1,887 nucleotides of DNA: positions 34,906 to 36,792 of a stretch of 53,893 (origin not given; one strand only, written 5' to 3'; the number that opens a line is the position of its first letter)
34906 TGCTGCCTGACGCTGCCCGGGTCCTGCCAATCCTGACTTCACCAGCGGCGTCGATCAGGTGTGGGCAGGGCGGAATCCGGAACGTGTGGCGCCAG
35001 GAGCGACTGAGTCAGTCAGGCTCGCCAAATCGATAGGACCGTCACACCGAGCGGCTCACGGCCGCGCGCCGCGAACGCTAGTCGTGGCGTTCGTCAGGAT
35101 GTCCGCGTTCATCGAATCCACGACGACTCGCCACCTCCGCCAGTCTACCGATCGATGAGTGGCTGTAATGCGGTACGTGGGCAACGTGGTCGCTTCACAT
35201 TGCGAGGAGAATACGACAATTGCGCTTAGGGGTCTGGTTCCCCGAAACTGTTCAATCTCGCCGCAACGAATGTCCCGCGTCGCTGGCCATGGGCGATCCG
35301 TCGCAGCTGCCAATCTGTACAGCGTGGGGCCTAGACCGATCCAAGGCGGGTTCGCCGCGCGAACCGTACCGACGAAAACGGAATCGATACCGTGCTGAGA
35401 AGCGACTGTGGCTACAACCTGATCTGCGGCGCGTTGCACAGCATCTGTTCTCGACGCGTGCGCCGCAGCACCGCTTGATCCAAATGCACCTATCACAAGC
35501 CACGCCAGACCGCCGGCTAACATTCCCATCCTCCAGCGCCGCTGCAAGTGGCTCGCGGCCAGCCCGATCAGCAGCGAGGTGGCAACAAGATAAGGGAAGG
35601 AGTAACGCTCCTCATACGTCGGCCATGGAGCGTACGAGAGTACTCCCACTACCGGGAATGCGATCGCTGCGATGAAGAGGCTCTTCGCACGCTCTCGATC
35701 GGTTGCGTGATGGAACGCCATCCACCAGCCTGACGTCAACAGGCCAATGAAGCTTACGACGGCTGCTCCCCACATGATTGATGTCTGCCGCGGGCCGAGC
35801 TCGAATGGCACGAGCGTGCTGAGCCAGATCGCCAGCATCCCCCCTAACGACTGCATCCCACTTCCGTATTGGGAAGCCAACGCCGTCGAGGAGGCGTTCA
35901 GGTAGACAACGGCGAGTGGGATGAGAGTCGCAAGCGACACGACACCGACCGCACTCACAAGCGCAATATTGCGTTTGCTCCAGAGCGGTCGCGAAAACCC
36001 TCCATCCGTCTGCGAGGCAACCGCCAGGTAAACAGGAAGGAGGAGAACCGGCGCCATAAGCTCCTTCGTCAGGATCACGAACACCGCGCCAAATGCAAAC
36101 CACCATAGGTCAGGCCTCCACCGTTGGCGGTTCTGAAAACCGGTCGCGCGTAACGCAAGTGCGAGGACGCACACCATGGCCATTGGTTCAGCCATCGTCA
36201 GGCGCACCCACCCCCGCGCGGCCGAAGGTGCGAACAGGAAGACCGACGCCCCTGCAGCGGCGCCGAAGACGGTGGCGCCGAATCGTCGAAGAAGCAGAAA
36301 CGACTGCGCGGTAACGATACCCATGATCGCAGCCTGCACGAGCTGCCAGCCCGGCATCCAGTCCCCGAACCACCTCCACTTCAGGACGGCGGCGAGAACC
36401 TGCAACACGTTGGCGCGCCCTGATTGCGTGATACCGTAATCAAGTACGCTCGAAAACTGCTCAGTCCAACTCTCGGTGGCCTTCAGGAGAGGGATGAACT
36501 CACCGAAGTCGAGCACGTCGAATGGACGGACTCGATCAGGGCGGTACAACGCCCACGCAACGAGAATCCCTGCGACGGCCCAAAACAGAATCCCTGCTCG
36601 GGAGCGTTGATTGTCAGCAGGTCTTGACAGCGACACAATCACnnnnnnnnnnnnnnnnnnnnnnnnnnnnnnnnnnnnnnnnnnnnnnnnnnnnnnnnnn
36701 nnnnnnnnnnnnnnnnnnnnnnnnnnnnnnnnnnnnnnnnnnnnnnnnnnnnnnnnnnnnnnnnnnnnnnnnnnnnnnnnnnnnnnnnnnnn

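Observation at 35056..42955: Arn-like module for a 3-amino-3,6-dideoxyhexose: rfbA-rfbB / fdtA-fdtB-GT-C / ArnC-like GT2-FemAB-like-methyltransferase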

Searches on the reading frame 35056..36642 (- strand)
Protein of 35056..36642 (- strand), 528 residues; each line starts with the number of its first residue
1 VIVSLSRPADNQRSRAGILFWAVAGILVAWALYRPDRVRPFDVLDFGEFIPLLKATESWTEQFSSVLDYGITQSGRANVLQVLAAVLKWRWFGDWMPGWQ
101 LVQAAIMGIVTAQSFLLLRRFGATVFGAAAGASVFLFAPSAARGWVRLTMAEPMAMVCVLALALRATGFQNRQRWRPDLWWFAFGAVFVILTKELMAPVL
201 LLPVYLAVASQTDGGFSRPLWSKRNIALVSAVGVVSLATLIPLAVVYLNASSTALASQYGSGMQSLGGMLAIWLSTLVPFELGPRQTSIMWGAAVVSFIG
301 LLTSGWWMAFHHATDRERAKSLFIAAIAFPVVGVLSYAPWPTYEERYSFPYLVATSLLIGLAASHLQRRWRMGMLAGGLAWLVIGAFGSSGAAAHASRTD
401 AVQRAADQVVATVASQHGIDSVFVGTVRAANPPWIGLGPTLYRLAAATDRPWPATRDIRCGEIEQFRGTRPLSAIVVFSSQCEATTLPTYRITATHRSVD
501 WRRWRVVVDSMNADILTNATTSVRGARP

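Call 7: search_protein_families(library=pfam, proteins=[window:35056-36642:-], max_evalue=0.01)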
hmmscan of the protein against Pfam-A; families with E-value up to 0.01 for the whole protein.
window:35056-36642:- (528 aa): 0 families

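Call 8: search_protein_families(library=ncbifam, proteins=[window:35056-36642:-], max_evalue=0.01)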
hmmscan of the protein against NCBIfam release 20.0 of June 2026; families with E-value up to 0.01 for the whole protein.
window:35056-36642:- (528 aa): 1 family
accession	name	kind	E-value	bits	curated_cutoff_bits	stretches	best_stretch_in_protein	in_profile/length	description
NF051875.1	glycan_WsfD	subfamily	0.0036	16.1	80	1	120-240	119-236/452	glycan biosynthesis hexose transferase WsfD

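Call 14: find_homologous_proteins(query=window:35056-36642:-)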
Query window:35056-36642:- (528 aa): 27 proteins with E <= 0.001 among 8000 candidates.
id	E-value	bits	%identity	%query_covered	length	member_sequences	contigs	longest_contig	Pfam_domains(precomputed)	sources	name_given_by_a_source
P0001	0.0e+0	1167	100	100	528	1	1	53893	-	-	-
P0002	2.3e-199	681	64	92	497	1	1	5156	-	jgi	jgi:hypothetical protein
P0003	3.3e-197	674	57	100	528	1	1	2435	-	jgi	jgi:hypothetical protein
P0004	6.2e-196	670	58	99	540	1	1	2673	-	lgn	-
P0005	4.8e-195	667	59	96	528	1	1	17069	-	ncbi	-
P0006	2.7e-194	665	62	91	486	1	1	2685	-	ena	-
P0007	7.6e-187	640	58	92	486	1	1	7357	-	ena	-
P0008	2.8e-186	638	56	95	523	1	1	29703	-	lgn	-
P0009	7.2e-172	591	63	82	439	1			-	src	-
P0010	6.9e-170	584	56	92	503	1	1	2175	-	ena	-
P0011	6.4e-166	571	58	83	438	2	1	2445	-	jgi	jgi:hypothetical protein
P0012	2.4e-165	569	54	93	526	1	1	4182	-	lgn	-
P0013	6.9e-157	541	48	98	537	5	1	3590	-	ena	-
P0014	1.5e-144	500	49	95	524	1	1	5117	-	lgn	-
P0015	2.1e-140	487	48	93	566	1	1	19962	-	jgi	jgi:hypothetical protein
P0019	2.5e-133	463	46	98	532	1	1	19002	-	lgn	-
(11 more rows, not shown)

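Call 15: find_encoding_contigs(protein=P0005, flank=10000, max_places=3)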
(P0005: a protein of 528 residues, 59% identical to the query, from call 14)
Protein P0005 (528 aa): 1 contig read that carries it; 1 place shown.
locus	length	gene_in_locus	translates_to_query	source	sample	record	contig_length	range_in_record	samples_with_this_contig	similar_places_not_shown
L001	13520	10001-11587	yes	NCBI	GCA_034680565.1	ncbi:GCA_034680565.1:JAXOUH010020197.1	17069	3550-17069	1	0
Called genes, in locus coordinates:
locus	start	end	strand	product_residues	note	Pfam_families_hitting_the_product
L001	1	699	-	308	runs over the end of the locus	-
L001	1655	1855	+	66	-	-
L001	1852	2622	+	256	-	PF00483:NTP_transferase, PF12804:NTP_transf_3 (weak)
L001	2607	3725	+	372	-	PF01370:Epimerase, PF02719:Polysacc_synt_2, PF04321:RmlD_sub_bind (weak), PF16363:GDP_Man_Dehyd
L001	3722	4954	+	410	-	PF08421:Methyltransf_13, PF13489:Methyltransf_23, PF08241:Methyltransf_11 (weak), PF08242:Methyltransf_12, PF08484:Methyltransf_14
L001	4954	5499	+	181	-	PF00908:dTDP_sugar_isom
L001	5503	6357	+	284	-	PF00535:Glycos_transf_2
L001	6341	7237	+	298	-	PF01370:Epimerase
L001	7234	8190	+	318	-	PF00535:Glycos_transf_2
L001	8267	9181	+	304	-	PF01370:Epimerase, PF04321:RmlD_sub_bind (weak), PF16363:GDP_Man_Dehyd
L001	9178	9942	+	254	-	PF04989:RMNT_CmcI, PF13578:Methyltransf_24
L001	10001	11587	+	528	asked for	-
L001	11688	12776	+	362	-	-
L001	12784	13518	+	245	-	?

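Call 16: find_encoding_contigs(protein=P0008, flank=10000, max_places=3)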
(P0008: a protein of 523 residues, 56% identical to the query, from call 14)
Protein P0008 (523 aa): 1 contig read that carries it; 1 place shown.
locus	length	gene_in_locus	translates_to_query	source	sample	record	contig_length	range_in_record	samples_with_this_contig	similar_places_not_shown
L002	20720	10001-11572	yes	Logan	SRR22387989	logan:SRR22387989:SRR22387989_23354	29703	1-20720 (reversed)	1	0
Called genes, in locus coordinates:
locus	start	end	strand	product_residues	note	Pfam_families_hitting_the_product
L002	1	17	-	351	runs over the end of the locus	-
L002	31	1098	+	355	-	PF00106:adh_short (faint), PF01073:3Beta_HSD, PF01370:Epimerase, PF02719:Polysacc_synt_2, PF04321:RmlD_sub_bind, PF07993:NAD_binding_4, PF08659:KR (faint), PF16363:GDP_Man_Dehyd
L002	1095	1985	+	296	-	PF00483:NTP_transferase, PF12804:NTP_transf_3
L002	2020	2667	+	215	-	PF25087:GMPPB_C (faint), PF25084:LbH_EIF2B (faint), PF21711:DCTN5 (weak), PF00132:Hexapep, PF14602:Hexapep_2 (weak)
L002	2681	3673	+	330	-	PF13480:Acetyltransf_6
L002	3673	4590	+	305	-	-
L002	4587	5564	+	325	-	PF00535:Glycos_transf_2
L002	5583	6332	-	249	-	PF13489:Methyltransf_23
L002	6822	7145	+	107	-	PF05523:FdtA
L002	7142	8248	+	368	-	PF01041:DegT_DnrJ_EryC1, PF00155:Aminotran_1_2 (weak)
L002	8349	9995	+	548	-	PF13231:PMT_2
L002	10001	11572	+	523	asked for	-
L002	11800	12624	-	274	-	-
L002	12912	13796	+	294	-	PF13489:Methyltransf_23, PF13649:Methyltransf_25, PF13847:Methyltransf_31 (weak), PF08241:Methyltransf_11, PF08242:Methyltransf_12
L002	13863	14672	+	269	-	PF00535:Glycos_transf_2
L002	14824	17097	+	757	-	-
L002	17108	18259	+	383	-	-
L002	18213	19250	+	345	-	PF01040:UbiA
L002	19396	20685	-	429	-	PF12698:ABC2_membrane_3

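Call 17: find_encoding_contigs(protein=P0015, flank=10000, max_places=3)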
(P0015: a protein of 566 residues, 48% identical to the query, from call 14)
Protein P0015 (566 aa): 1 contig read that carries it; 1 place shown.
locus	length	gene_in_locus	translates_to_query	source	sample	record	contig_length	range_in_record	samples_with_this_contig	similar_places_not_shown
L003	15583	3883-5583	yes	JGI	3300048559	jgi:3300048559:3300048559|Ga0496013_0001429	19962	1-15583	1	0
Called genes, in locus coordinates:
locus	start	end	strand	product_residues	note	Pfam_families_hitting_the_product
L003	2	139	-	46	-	?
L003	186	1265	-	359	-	-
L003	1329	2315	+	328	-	PF01040:UbiA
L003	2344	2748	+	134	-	PF05523:FdtA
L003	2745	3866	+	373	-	PF01041:DegT_DnrJ_EryC1, PF01212:Beta_elim_lyase (faint)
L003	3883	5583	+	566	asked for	-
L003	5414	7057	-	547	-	PF02366:PMT (weak), PF13231:PMT_2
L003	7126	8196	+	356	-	PF00106:adh_short (faint), PF01073:3Beta_HSD, PF01370:Epimerase, PF02719:Polysacc_synt_2, PF04321:RmlD_sub_bind, PF16363:GDP_Man_Dehyd, PF07993:NAD_binding_4 (weak)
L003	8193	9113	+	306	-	PF00483:NTP_transferase, PF12804:NTP_transf_3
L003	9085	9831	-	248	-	PF05219:DREV (weak), PF13489:Methyltransf_23, PF05401:NodS (faint), PF08241:Methyltransf_11, PF08242:Methyltransf_12, PF13649:Methyltransf_25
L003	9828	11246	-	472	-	-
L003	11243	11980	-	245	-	PF13489:Methyltransf_23, PF08241:Methyltransf_11 (weak), PF08242:Methyltransf_12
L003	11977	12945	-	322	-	PF13480:Acetyltransf_6 (weak)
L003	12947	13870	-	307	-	PF00535:Glycos_transf_2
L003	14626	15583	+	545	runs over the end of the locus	PF02018:CBM_4_9 (weak)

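Call 18: find_encoding_contigs(protein=P0019, flank=10000, max_places=3)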
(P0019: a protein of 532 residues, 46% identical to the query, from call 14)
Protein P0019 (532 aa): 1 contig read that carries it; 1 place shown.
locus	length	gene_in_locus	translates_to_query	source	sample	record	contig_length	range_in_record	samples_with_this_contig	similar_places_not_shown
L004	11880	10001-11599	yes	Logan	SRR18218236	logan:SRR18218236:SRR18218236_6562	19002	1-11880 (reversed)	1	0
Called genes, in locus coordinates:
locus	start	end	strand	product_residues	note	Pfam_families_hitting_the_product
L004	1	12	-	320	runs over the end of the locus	-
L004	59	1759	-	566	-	-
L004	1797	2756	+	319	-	PF01073:3Beta_HSD, PF01370:Epimerase, PF02719:Polysacc_synt_2, PF04321:RmlD_sub_bind, PF07993:NAD_binding_4, PF16363:GDP_Man_Dehyd, PF13460:NAD_binding_10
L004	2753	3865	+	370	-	PF00155:Aminotran_1_2 (weak), PF01041:DegT_DnrJ_EryC1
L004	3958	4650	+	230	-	PF00535:Glycos_transf_2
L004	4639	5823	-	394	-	PF13489:Methyltransf_23, PF08003:Methyltransf_9 (faint), PF13847:Methyltransf_31 (weak), PF08241:Methyltransf_11 (weak), PF08242:Methyltransf_12, PF13649:Methyltransf_25 (weak)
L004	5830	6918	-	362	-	PF21360:PylC-like_N, PF02655:ATP-grasp_3, PF15632:ATPgrasp_Ter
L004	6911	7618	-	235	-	PF00149:Metallophos, PF12850:Metallophos_2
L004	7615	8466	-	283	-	PF01370:Epimerase, PF04321:RmlD_sub_bind, PF16363:GDP_Man_Dehyd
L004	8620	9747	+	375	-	-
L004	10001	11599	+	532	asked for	-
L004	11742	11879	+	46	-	?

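Call 22: find_related_loci(query=A1, collection=genome_contigs, flank=10000)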
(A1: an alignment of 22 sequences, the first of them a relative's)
Query A1 (528 aa) in genome_contigs; peptide patterns used: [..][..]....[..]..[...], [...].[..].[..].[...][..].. (x = any residue, [..] = any of these).
111 stretches matched a pattern; 19 encode a relative of the query (tblastn E <= 1e-3); 19 distinct loci.
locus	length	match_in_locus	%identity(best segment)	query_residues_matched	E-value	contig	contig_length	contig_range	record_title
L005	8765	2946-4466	48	7-515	4e-144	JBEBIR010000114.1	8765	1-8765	MAG: Gemmatimonas sp. isolate SF1_2_29 NODE_7485_length_8765_cov_4.063236, whole genome shotgun sequence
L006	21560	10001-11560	32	5-518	8e-60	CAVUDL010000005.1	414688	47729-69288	MAG: uncultured Gemmatimonadales bacterium isolate MFD02840.bin.1.159 genome assembly, contig: contig_1568, whole genome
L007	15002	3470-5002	31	8-520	2e-57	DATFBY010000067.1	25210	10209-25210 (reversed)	MAG TPA_asm: Gemmatimonadaceae bacterium isolate SMAG_U8540 k141_1458560, whole genome shotgun sequence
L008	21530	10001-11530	33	15-528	1e-56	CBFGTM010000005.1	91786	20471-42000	MAG TPA_asm: uncultured Gemmatimonadales bacterium isolate SRR28857639_binner13_Refined_3 genome assembly, contig: ERZ27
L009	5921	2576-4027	34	40-515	5e-57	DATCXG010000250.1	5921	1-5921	MAG TPA_asm: Gemmatimonadaceae bacterium isolate SMAG_U7433 k141_563841, whole genome shotgun sequence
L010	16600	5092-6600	31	14-520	1e-52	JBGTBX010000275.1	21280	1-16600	MAG: Gemmatimonadaceae bacterium isolate JTS-RE106 k141_3859601, whole genome shotgun sequence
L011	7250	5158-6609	30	33-515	6e-50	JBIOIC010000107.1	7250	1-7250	MAG: Gemmatimonadales bacterium isolate GcA5-1 k141_2112419_length_7250_cov_10.2289, whole genome shotgun sequence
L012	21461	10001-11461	29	33-516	2e-47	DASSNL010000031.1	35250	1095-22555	MAG TPA_asm: Gemmatimonadaceae bacterium isolate SMAG_U1224 k141_258780, whole genome shotgun sequence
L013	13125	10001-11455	31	33-515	6e-47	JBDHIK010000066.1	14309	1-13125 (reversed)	MAG: Gemmatimonadota bacterium isolate BHB10-2_Bin_277 BHB10-2_Bin_277_scaffold_25992, whole genome shotgun sequence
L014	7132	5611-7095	30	10-503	3e-43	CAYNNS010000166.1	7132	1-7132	MAG TPA_asm: uncultured Gemmatimonas sp. isolate SRP273308_co1_161 genome assembly, contig: NODE_17567_length_7132_cov_5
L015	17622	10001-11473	30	33-518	1e-42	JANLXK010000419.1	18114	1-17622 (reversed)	MAG: Gemmatimonadota bacterium isolate OTE_20_concoct_375_sub OTE_20_k141_990858, whole genome shotgun sequence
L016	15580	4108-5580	29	33-518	2e-41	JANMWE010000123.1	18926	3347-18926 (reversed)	MAG: Gemmatimonadota bacterium isolate OTE_88_metabat_382 OTE_88_k141_3157410, whole genome shotgun sequence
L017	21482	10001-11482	27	32-521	2e-39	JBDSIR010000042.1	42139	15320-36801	MAG: Gemmatimonadales bacterium isolate cluster1_bin.303 k127_535607, whole genome shotgun sequence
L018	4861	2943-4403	30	32-515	2e-36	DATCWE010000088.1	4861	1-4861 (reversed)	MAG TPA_asm: Gemmatimonadales bacterium isolate SMAG_U7403 k141_909270, whole genome shotgun sequence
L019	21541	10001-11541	29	10-518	1e-31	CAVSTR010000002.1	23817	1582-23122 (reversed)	MAG: uncultured Gemmatimonadales bacterium isolate MFD09212.bin.1.3 genome assembly, contig: contig_108865, whole genome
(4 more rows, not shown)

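Call 44: predict_structure(alignment_id=A1)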
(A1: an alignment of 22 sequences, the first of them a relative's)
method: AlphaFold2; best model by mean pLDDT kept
length: 528 residues; sequences in the alignment: 22
mean_pLDDT: 86.8   pTM: 0.88
mean pLDDT of the five models: 86.8, 86.2, 85.6, 85.1, 82.7
residues with pLDDT >= 90: 299; 70-90: 179; 50-70: 30; < 50: 20
segments of 3 or more residues with pLDDT < 50: 1-12, 521-528
pLDDT, mean of each block of 10 residues (from residue 1): 36 71 90 78 63 91 91 83 91 87 93 96 94 95 86 95 95 93 96 91 94 81 94 96 86 67 83 91 86 97 95 88 93 86 82 96 94 94 96 92 90 89 87 77 87 90 85 89 81 93 93 83 39
secondary structure, 60 per line:
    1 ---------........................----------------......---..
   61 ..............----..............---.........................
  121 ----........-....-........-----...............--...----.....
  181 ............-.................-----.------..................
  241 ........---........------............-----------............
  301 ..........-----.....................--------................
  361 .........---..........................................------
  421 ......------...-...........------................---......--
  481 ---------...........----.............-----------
elements in order: H10-33 H50-55 H59-74 H79-92 H96-120 H125-132 H134-137 H139-146 H152-166 H176-192 H194-209 H223-248 H252-259 H266-277 H289-310 H316-336 H345-369 H373-414 E421-426 H437-447 E454-459 H460-469 E473-478 E490-500 E505-517

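Call 47: fold_search(model_id=the predicted structure, library=pdb)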
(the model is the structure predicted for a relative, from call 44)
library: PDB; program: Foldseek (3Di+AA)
matches with E <= 10: 385; with E <= 0.001: 9
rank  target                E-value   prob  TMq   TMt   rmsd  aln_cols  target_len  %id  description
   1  5f15                  5.5e-06  1.00  0.48  0.47   9.6       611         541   14  Crystal Structure of ArnT from Cupriavidus metallidurans bound to Undecaprenyl phosphate (released 2016-02-17)
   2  8pn9_A                8.9e-05  1.00  0.43  0.36  14.1       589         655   10  Structure of human oligosaccharyltransferase OST-A complex bound to NGI-1 (released 2024-05-08)
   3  5ezm                  9.3e-05  1.00  0.50  0.49   9.0       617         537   16  Crystal Structure of ArnT from Cupriavidus metallidurans in the apo state (released 2016-02-17)
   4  8b6l_I                1.4e-04  1.00  0.44  0.36  14.0       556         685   10  Subtomogram average of the human Sec61-TRAP-OSTA-translocon (released 2022-12-07)
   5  8age_A                2.0e-04  1.00  0.42  0.36  12.2       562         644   10  Structure of yeast oligosaccharylransferase complex with acceptor peptide bound (released 2022-12-07)
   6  7oci_F                2.2e-04  1.00  0.42  0.36  13.5       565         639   11  Cryo-EM structure of yeast Ost6p containing oligosaccharyltransferase complex (released 2022-02-16)
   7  6w98_A                6.6e-04  1.00  0.48  0.23   7.9       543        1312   13  Single-Particle Cryo-EM Structure of Arabinofuranosyltransferase AftD from Mycobacteria (released 2020-05-13)
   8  6s7t_A                8.6e-04  1.00  0.44  0.35  12.0       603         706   10  Cryo-EM structure of human oligosaccharyltransferase complex OST-B (released 2019-12-18)
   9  3waj                  9.4e-04  1.00  0.43  0.31  15.3       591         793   12  Crystal structure of the Archaeoglobus fulgidus oligosaccharyltransferase (O29867_ARCFU) complex with Zn and sulfate (released 2013-10-30)
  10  6ezn_F                1.1e-03  1.00  0.44  0.37  13.9       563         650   11  Cryo-EM structure of the yeast oligosaccharyltransferase (OST) complex (released 2018-01-17)
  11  8agc_A                1.2e-03  1.00  0.44  0.35  13.4       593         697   11  Structure of yeast oligosaccharylransferase complex with lipid-linked oligosaccharide and non-acceptor peptide bound (released 2022-12-07)
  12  9n9j_I                2.1e-03  1.00  0.42  0.34  12.2       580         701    9  Structure of a GRP94 folding intermediate engaged with a CCDC134- and FKBP11-bound secretory translocon (released 2025-11-19)
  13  6wby                  5.1e-03  1.00  0.46  0.23   8.4       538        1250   14  Single-Particle Cryo-EM Structure of Arabinofuranosyltransferase AftD from Mycobacteria, Mutant R1389S Class 2 (released 2020-05-13)
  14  6gxc_A                5.9e-03  1.00  0.42  0.33  10.6       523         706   10  Bacterial oligosaccharyltransferase PglB in complex with an inhibitory peptide and a reactive lipid-linked oligosaccha (released 2018-11-14)
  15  6wbx                  8.7e-03  0.99  0.40  0.21  10.8       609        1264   14  Single-Particle Cryo-EM Structure of Arabinofuranosyltransferase AftD from Mycobacteria, Mutant R1389S Class 1 (released 2020-05-13)
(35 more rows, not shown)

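Call 54: search_protein_families(library=pfam, proteins=[L003:9828-11246:-, L002:3673-4590:+], max_evalue=1)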
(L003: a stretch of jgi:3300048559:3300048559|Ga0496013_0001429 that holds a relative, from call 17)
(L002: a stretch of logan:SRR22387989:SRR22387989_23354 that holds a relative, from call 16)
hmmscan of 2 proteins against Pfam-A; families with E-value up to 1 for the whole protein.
L003:9828-11246:- (472 aa): 6 families
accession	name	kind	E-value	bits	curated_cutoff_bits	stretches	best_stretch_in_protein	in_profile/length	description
PF13450.12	NAD_binding_8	-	0.00069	20.3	21.9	1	10-60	1-51/68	NAD(P)-binding Rossmann-like domain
PF07992.20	Pyr_redox_2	-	0.0016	18.4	26.1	1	7-36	2-32/291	Pyridine nucleotide-disulphide oxidoreductase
PF12831.13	FAD_oxidored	-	0.0027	17.5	27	1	8-45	2-39/416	FAD dependent oxidoreductase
PF01946.23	Thi4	-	0.014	15.1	26.2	1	4-60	16-70/235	Thi4 family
PF00890.30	FAD_binding_2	-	0.017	14.8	20.4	1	8-44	2-38/414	FAD binding domain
PF00070.33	Pyr_redox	-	0.051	14.5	22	1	7-41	1-35/82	Pyridine nucleotide-disulphide oxidoreductase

L002:3673-4590:+ (305 aa): 3 families
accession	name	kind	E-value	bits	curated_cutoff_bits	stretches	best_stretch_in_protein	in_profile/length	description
PF13088.12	BNR_2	-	0.027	14.3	31.4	1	80-159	45-123/277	BNR repeat-like domain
PF13810.12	DUF4185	-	0.089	12.4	39.5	1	84-134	91-143/309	Domain of unknown function (DUF4185)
PF04672.18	Methyltransf_19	-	0.27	11.1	26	1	46-79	118-152/268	S-adenosyl methyltransferase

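Call 71: search_protein_families(library=pfam, proteins=[L002:8349-9995:+], max_evalue=0.1)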
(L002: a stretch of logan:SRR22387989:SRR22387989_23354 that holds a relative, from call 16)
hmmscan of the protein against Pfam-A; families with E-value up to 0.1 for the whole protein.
L002:8349-9995:+ (548 aa): 2 families
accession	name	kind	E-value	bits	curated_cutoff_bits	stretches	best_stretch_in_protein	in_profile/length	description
PF13231.12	PMT_2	-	1.8e-07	32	26.1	1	122-222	32-129/160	Dolichyl-phosphate-mannose-protein mannosyltransferase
PF02366.24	PMT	-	0.00017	21.7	22.7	1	129-223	100-199/245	Dolichyl-phosphate-mannose-protein mannosyltransferase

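Call 76: search_solved_structures(query=L003:9828-11246:-, max_evalue=1)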
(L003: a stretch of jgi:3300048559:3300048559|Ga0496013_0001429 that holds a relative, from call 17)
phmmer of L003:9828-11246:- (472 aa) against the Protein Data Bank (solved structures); distinct sequences matched with E-value up to 1: 0.

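Call 87: search_protein_representatives(alignment_id=A1)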
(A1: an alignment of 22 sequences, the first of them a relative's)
Query: 22 sequences, 526 profile positions. Proteins with E-value up to 0.001 (for the whole library): 472; up to 1e-10: 380; up to 1e-30: 289. The best 150 are listed.
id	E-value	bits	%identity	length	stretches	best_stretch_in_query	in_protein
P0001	5.3e-238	807.2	-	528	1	4-521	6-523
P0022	1.3e-208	710.2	-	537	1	5-523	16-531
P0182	3.1e-189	646.3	-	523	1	6-518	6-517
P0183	8.4e-174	595.3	-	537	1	11-518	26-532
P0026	3.4e-173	593.3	-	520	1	7-515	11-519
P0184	4.1e-173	593.1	-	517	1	15-516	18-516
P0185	1.6e-167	574.6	-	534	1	7-520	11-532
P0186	4.3e-160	550.1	-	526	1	12-516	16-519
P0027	1.9e-157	541.4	-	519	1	6-516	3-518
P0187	2.7e-157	540.9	-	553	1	15-516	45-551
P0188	1.7e-156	538.3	-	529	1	5-514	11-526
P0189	2.6e-156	537.6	-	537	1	15-517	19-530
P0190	2.6e-149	514.5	-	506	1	19-516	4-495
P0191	2.1e-144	498.3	-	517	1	12-516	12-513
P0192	3.9e-143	494.1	-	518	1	6-513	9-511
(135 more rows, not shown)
